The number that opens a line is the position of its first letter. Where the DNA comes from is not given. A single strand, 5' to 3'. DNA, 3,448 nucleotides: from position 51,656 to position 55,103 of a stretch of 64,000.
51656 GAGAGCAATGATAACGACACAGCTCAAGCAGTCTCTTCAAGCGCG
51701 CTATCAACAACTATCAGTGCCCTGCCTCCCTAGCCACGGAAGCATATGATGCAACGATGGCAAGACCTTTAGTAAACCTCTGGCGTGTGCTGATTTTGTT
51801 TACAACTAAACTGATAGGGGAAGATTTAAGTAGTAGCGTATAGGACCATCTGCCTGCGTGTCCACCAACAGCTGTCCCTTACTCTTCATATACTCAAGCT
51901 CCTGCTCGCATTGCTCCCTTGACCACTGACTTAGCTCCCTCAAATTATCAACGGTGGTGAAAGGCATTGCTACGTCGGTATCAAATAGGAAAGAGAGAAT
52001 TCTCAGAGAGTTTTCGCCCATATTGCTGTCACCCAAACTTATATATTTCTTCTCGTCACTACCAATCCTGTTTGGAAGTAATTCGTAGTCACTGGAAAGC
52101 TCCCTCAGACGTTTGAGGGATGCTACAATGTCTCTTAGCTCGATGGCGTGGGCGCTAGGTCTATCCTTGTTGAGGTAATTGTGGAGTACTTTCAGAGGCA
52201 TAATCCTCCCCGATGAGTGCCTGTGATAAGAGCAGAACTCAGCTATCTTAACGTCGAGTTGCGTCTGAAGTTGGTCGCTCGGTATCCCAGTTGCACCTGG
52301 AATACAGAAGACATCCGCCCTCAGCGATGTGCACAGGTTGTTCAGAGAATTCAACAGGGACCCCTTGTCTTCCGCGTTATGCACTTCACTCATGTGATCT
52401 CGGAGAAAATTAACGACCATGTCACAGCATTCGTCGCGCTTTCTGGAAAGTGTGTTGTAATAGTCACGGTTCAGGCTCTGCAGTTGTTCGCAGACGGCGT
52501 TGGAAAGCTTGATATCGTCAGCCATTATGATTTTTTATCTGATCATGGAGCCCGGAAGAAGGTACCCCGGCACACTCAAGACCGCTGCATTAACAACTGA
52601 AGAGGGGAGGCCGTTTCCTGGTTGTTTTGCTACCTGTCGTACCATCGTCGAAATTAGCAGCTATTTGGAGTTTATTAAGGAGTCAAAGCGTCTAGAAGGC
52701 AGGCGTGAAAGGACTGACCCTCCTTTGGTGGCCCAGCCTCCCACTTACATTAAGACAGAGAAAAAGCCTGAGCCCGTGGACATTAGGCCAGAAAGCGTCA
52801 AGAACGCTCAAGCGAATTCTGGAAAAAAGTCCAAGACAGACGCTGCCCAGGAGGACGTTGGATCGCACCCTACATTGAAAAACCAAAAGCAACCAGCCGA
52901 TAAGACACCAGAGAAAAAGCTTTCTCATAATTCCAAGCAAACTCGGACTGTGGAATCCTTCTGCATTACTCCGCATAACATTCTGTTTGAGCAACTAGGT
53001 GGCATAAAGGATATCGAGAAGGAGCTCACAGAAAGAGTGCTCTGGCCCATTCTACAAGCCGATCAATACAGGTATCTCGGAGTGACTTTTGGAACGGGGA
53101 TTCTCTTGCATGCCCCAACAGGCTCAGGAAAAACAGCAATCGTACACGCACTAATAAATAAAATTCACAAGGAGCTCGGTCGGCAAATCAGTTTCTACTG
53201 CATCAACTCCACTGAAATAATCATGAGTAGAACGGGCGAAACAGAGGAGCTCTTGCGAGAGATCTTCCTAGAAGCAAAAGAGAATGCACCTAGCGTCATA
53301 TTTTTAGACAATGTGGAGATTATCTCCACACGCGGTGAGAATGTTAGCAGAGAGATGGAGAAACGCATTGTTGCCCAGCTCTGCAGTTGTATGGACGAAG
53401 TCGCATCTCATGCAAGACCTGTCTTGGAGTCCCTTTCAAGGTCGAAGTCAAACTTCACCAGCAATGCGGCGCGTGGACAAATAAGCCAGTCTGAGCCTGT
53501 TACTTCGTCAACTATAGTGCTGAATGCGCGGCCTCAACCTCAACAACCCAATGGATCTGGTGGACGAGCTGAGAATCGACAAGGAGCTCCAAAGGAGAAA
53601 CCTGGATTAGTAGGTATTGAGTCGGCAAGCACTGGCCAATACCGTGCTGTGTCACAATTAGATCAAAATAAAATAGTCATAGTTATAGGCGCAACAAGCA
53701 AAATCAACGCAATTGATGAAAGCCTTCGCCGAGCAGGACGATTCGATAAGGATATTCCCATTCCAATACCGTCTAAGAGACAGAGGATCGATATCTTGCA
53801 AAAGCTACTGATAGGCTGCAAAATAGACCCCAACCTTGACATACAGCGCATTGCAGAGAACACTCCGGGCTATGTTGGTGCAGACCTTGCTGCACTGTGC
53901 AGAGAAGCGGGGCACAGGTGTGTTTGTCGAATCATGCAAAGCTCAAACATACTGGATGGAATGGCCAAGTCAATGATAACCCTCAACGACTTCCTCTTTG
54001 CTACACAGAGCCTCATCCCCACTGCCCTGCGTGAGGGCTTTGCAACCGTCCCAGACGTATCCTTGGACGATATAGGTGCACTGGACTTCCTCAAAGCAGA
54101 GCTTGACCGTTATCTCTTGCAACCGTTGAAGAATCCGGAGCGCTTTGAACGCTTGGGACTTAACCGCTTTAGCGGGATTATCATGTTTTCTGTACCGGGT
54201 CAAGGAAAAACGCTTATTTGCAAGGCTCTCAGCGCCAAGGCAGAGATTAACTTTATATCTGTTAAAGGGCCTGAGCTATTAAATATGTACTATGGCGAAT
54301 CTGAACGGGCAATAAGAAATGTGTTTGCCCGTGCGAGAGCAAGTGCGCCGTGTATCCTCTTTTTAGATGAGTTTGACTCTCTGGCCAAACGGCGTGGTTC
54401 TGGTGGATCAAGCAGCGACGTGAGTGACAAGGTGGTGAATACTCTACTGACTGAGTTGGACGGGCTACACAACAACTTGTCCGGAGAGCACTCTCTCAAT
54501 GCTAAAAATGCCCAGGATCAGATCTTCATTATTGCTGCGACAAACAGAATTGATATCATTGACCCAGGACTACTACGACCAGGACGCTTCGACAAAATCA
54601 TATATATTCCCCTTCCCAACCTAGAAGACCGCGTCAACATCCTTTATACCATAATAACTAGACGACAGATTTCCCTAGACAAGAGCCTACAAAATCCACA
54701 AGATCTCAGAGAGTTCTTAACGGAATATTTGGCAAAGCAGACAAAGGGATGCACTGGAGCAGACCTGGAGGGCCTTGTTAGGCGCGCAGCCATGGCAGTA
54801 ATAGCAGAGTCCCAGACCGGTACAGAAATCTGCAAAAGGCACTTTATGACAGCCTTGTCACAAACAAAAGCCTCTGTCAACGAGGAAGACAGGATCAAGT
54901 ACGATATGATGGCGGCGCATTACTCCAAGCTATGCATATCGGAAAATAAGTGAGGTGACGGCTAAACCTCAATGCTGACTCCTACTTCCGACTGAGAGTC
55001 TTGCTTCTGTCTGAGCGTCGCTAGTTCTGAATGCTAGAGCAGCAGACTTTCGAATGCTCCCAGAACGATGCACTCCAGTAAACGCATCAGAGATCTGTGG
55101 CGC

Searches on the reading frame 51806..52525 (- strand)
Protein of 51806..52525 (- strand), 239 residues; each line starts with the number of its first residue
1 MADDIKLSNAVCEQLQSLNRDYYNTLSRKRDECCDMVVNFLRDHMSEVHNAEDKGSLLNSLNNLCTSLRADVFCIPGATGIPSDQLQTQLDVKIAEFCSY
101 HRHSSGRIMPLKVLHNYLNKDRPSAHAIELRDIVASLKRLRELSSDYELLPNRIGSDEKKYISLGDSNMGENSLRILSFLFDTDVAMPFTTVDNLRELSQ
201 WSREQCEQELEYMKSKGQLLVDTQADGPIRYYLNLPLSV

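Call 44: search_protein_families(library=pfam, proteins=[window:51806-52525:-], max_evalue=0.1)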
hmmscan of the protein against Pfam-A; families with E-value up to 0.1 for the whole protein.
window:51806-52525:- (239 aa): 2 families
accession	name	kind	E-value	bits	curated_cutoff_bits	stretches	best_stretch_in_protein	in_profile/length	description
PF04157.22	EAP30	-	1.7e-13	51.2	26.8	1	37-222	38-218/219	EAP30/Vps36 family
PF07942.18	CARME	-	0.089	12.5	27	0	9-54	13-58/268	Carnosine N-methyltransferase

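Call 57: find_homologous_proteins(query=window:51806-52525:-, max_evalue=1e-20)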
Query window:51806-52525:- (239 aa): 4 proteins with E <= 1e-20 among 210 candidates.
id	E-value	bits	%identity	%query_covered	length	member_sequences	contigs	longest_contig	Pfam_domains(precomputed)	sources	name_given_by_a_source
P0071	1.3e-145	501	93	100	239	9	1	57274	PF04157.23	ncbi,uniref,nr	ncbi:Hypothetical protein GLP15_4074 [Giardia lamblia P15]|uniref:Uncharacterized protein n=1 Tax=Gi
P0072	8.5e-136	469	85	100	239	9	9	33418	PF04157.23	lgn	-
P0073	6.4e-129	446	82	100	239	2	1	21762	PF04157.23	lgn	-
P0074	4.1e-123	427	78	100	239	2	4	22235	PF04157.23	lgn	-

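Call 58: find_encoding_contigs(protein=P0071, flank=1500, max_places=1)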
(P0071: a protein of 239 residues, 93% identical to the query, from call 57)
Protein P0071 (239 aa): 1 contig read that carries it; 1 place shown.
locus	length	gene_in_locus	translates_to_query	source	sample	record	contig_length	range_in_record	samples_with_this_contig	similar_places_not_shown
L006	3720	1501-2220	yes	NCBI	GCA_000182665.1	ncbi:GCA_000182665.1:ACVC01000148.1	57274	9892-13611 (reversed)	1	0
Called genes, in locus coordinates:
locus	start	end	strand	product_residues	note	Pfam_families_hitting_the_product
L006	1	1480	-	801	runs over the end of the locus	PF13191:AAA_16 (faint), PF00004:AAA, PF06068:TIP49 (faint), PF13401:AAA_22 (faint), PF17862:AAA_lid_3, PF00004:AAA, PF17862:AAA_lid_3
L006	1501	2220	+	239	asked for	PF04157:EAP30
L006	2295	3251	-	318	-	PF01569:PAP2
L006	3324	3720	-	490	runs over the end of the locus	PF09368:Sas10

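Call 59: find_encoding_contigs(protein=P0072, flank=1500, max_places=1)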
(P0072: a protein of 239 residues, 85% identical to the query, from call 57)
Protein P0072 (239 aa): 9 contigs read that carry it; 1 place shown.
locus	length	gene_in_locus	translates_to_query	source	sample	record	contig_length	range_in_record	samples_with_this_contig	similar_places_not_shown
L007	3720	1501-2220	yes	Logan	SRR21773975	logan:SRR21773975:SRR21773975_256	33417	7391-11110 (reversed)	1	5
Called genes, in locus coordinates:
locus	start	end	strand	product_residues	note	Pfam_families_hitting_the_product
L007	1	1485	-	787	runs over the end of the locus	PF00004:AAA, PF13191:AAA_16 (faint), PF13401:AAA_22 (faint), PF17862:AAA_lid_3, PF00004:AAA, PF17862:AAA_lid_3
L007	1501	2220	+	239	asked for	PF04157:EAP30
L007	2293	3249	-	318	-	PF01569:PAP2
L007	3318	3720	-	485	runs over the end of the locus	PF09368:Sas10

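Call 60: find_encoding_contigs(protein=P0073, flank=1500, max_places=1)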
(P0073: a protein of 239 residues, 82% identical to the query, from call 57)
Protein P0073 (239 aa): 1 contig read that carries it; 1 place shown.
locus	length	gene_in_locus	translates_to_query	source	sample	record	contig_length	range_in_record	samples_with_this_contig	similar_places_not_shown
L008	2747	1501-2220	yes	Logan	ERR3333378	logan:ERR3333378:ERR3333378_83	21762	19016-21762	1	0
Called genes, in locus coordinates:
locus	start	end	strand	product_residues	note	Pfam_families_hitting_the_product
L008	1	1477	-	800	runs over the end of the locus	PF00004:AAA, PF06068:TIP49 (weak), PF07724:AAA_2 (faint), PF13191:AAA_16 (faint), PF13401:AAA_22 (faint), PF17862:AAA_lid_3, PF00004:AAA, PF17862:AAA_lid_3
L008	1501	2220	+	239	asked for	PF04157:EAP30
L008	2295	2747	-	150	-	?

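Call 61: find_encoding_contigs(protein=P0074, flank=1500, max_places=1)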
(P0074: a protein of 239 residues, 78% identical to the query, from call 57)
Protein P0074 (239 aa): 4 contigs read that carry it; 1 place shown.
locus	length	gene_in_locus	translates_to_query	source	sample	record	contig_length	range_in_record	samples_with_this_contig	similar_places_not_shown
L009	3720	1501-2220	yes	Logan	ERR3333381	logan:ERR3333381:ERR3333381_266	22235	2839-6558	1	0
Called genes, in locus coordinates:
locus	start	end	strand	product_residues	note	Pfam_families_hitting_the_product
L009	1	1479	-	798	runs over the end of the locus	PF07724:AAA_2 (faint), PF25199:nSTAND_NTPase5 (faint), PF00004:AAA, PF13191:AAA_16 (faint), PF13401:AAA_22 (faint), PF17862:AAA_lid_3, PF00004:AAA, PF17862:AAA_lid_3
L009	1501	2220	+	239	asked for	PF04157:EAP30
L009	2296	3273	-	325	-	PF01569:PAP2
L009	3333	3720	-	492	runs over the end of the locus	PF09368:Sas10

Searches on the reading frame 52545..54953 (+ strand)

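Call 44: search_protein_families(library=pfam, proteins=[window:52545-54953:+], max_evalue=0.1)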
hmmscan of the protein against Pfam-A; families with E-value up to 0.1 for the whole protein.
window:52545-54953:+ (802 aa): 17 families
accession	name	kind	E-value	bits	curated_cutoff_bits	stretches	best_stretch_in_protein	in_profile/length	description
PF00004.35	AAA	-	2.5e-66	222.5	21.2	3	546-690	2-131/131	ATPase family associated with various cellular activities (AAA)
PF17862.7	AAA_lid_3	-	1.7e-24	85.4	27.2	2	430-460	1-31/45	AAA+ lid domain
PF13401.12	AAA_22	-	1e-07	32.8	27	1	186-274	8-78/130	AAA domain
PF13191.12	AAA_16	-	1.1e-06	29.7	32.6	1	184-293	25-134/167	AAA ATPase domain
PF06068.19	TIP49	-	1.3e-05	25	23.8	1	183-239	50-102/347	TIP49 P-loop domain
PF13173.12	AAA_14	-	7.1e-05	23.3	27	1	193-272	12-86/129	AAA domain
PF07724.20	AAA_2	-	7.8e-05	23.2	27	0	186-262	6-89/166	AAA domain (Cdc48 subfamily)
PF04851.21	ResIII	-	9.3e-05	22.8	22.5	1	185-232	25-71/164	Type III restriction enzyme, res subunit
PF25199.1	nSTAND_NTPase5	-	0.00018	21.8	34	1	185-274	43-122/145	Novel STAND NTPase 5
PF24883.2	NPHP3_N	-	0.00062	20.4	24.8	1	186-289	25-122/164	Nephrocystin 3, N-terminal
PF20720.3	nSTAND3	-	0.00076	19.6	27.2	0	186-224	20-55/155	Novel STAND NTPase 3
PF00910.28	RNA_helicase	-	0.0018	19.1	21.5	0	186-228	1-45/105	RNA helicase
PF00270.35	DEAD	-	0.0029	17.8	26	1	183-229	14-60/167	DEAD/DEAH box helicase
PF05496.18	RuvB_N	-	0.028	14.6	27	0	545-579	36-70/159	Holliday junction DNA helicase RuvB P-loop domain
PF12775.13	AAA_7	-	0.036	14.1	25.8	0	183-223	33-75/181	P-loop containing dynein motor region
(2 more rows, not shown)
